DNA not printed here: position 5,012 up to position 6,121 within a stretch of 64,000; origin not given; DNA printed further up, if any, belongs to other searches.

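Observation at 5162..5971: Formyltransferase-fold protein as terminal gene of the TDO operon: possible formyl-group capture from N-formylkynurenine instead of hydrolysis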

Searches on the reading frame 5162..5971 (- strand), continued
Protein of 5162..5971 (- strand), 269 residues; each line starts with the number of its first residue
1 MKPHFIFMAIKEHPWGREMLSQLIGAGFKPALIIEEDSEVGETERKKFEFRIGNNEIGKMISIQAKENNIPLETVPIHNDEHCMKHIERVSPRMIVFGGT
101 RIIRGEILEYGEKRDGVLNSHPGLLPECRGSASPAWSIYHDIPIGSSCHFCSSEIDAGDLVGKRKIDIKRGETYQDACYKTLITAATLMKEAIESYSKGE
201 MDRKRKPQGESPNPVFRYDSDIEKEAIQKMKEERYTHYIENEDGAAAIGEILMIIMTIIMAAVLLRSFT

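Call 88: find_encoding_contigs(protein=P0135, flank=10000, max_places=1)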
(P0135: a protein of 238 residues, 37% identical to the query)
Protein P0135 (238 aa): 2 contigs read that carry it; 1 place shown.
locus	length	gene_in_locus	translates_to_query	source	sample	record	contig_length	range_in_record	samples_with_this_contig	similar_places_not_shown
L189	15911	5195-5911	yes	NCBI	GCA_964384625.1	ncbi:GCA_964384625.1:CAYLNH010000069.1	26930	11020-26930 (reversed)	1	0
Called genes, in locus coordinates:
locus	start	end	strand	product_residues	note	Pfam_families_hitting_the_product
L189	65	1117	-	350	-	PF04018:VCA0040-like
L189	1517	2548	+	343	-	PF00022:Actin (weak), PF06723:MreB_Mbl, PF11104:PilM_2 (faint), PF00012:HSP70, PF14450:FtsA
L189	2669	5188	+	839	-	PF01624:MutS_I, PF05188:MutS_II, PF05192:MutS_III, PF05190:MutS_IV, PF00488:MutS_V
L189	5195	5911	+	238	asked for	PF00551:Formyl_trans_N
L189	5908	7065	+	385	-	-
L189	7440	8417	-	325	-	PF01565:FAD_binding_4, PF02873:MurB_C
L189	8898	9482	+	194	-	PF00440:TetR_N, PF17932:TetR_C_24 (weak)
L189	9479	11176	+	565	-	PF02321:OEP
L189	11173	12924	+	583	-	PF25954:Beta-barrel_RND_2 (faint), PF25990:Beta-barrel_YknX (weak), PF25967:RND-MFP_C (weak), PF25975:CzcB_C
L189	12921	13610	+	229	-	PF02463:SMC_N (faint), PF00005:ABC_tran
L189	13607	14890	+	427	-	PF12704:MacB_PCD, PF02687:FtsX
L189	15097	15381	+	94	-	-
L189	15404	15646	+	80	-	-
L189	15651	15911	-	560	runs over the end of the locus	-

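Call 90: search_protein_families(library=ncbifam, proteins=[L188:10744-12006:+, L188:10001-10735:+, L188:12064-13347:+, L189:5908-7065:+], max_evalue=0.00001)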
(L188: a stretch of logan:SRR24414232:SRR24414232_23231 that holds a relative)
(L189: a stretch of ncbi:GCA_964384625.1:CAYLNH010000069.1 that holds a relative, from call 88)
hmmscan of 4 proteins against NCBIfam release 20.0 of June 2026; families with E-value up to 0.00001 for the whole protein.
L188:10744-12006:+ (420 aa): 16 families
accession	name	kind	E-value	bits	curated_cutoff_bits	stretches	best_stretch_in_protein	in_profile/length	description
TIGR01814.1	kynureninase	equivalog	1.8e-82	277.4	246.4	1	10-404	3-399/400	kynureninase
TIGR01979.1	sufS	subfamily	1.3e-23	83.6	475.1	1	75-352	65-335/403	SufS family cysteine desulfurase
TIGR01977.1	am_tr_V_EF2568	hypoth_equivalog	1.3e-15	57.3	377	1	79-353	51-311/376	cysteine desulfurase family protein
NF006791.0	PRK09295.1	equivalog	9.9e-13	47.9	661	1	100-325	98-317/406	cysteine desulfurase SufS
TIGR03402.1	FeS_nifS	equivalog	3.7e-11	42.4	530.75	1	63-250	33-215/379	cysteine desulfurase NifS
TIGR01976.1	am_tr_V_VC1184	hypoth_equivalog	1e-10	41.5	352.35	1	80-271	69-257/401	cysteine desulfurase-like protein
TIGR03235.1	DNA_S_dndA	equivalog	1.7e-09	37.5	480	1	75-254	45-222/353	cysteine desulfurase DndA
TIGR03403.1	nifS_epsilon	equivalog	7.3e-09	34.9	587.7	1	33-250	2-219/382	NifS family cysteine desulfurase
NF010611.0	PRK14012.1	equivalog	3e-08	33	548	1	78-247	57-222/406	IscS subfamily cysteine desulfurase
TIGR02006.1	IscS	equivalog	6.4e-08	32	643.2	1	76-247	51-218/402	IscS subfamily cysteine desulfurase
NF041166.1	f2_encap_cargo1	exception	1.5e-07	30.9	800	1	145-322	362-535/623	family 2A encapsulin nanocompartment cargo protein cysteine desulfurase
NF040779.1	Sec_lyase_SclA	exception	4.8e-07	29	525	1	145-323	112-285/378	selenocysteine lyase SclA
TIGR03392.1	FeS_syn_CsdA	equivalog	1.4e-06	27.7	493.6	1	159-334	147-318/398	cysteine desulfurase CsdA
TIGR03301.1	PhnW-AepZ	equivalog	2.5e-06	27.1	360.8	1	152-252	106-207/355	2-aminoethylphosphonate aminotransferase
NF008126.0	PRK10874.1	equivalog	3.4e-06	26.4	607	1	159-332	150-319/401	cysteine desulfurase CsdA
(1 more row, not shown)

L188:10001-10735:+ (244 aa): 6 families
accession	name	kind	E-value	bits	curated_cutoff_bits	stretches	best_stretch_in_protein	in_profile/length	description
TIGR00460.1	fmt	equivalog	1.5e-17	63.7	201.5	1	37-218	25-201/315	methionyl-tRNA formyltransferase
TIGR00639.1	PurN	equivalog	2.1e-16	60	150.1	1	84-205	66-189/192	phosphoribosylglycinamide formyltransferase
NF005998.1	PRK08125.1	equivalog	1.4e-13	50.1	777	1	69-218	47-198/649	bifunctional UDP-4-amino-4-deoxy-L-arabinose formyltransferase/UDP-glucuronic acid oxidase ArnA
NF005755.0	PRK07579.1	equivalog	1.3e-12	48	238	1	113-209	81-176/245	dTDP-4-amino-4,6-dideoxyglucose formyltransferase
NF005414.0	PRK06988.1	equivalog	4.8e-11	42.2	316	1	69-216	49-198/311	formyltransferase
TIGR00655.1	PurU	equivalog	2.2e-06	27.5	285.95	1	68-190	125-255/280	formyltetrahydrofolate deformylase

L188:12064-13347:+ (427 aa): 1 family
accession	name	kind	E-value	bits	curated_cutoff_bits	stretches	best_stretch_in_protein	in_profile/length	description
NF011933.0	PRK15404.1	subfamily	8.1e-50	169.9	477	1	62-367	13-317/370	high-affinity branched-chain amino acid ABC transporter substrate-binding protein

L189:5908-7065:+ (385 aa): 19 families
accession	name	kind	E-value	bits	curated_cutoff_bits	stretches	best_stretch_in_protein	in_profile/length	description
TIGR04303.1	GeoRSP_rSAM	equivalog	6.4e-13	49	400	1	22-168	3-143/325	GeoRSP system radical SAM/SPASM protein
TIGR04347.1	pseudo_SAM_Halo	equivalog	2.7e-12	46.6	525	1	32-127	46-142/390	TIGR04347 family pseudo-SAM/SPASM protein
TIGR02109.1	PQQ_syn_pqqE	equivalog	5.2e-11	42.1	381.35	1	33-117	16-101/358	pyrroloquinoline quinone biosynthesis protein PqqE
TIGR04055.1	rSAM_NirJ2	equivalog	1.9e-10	40.8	500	1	32-111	8-85/326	putative heme d1 biosynthesis radical SAM protein NirJ2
TIGR03962.1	mycofact_rSAM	equivalog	3.9e-09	36.1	265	0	17-184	7-167/339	mycofactocin radical SAM maturase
TIGR04317.1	W_rSAM_matur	equivalog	6.7e-09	35.3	380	1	31-131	11-112/349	tungsten cofactor oxidoreductase radical SAM maturase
NF045574.1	sacti_mat_StsB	exception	8.6e-09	34.7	625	1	33-322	105-398/466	StsB family radical SAM/SPASM domain sactipeptide maturase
NF045646.2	rSAM_Se_TrsS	equivalog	1.4e-08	33.7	490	1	21-120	84-183/441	radical SAM (seleno)protein TrsS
NF038283.1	viperin_w_prok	equivalog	1.6e-08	34.1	180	1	32-121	10-104/281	viperin family antiviral radical SAM protein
TIGR04051.1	rSAM_NirJ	equivalog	3.7e-07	29.4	515.45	0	34-115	12-92/354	heme d1 biosynthesis radical SAM protein NirJ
TIGR04545.1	rSAM_ahbD_hemeb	equivalog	6.7e-07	29.1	500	0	33-114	9-89/339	heme b synthase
TIGR04251.1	SCM_rSAM_ScmF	equivalog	1.3e-06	28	400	0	33-110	13-92/353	SynChlorMet cassette radical SAM/SPASM protein ScmF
TIGR04054.1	rSAM_NirJ1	equivalog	1.5e-06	27.1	650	0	30-118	42-128/387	putative heme d1 biosynthesis radical SAM protein NirJ1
TIGR04546.1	rSAM_ahbC_deAc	equivalog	1.6e-06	27.2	650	0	33-112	48-126/390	12,18-didecarboxysiroheme deacetylase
NF049973.1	radical_Rv1681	equivalog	2.2e-06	26.9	380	1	33-155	81-201/326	Rv1681 family radical SAM protein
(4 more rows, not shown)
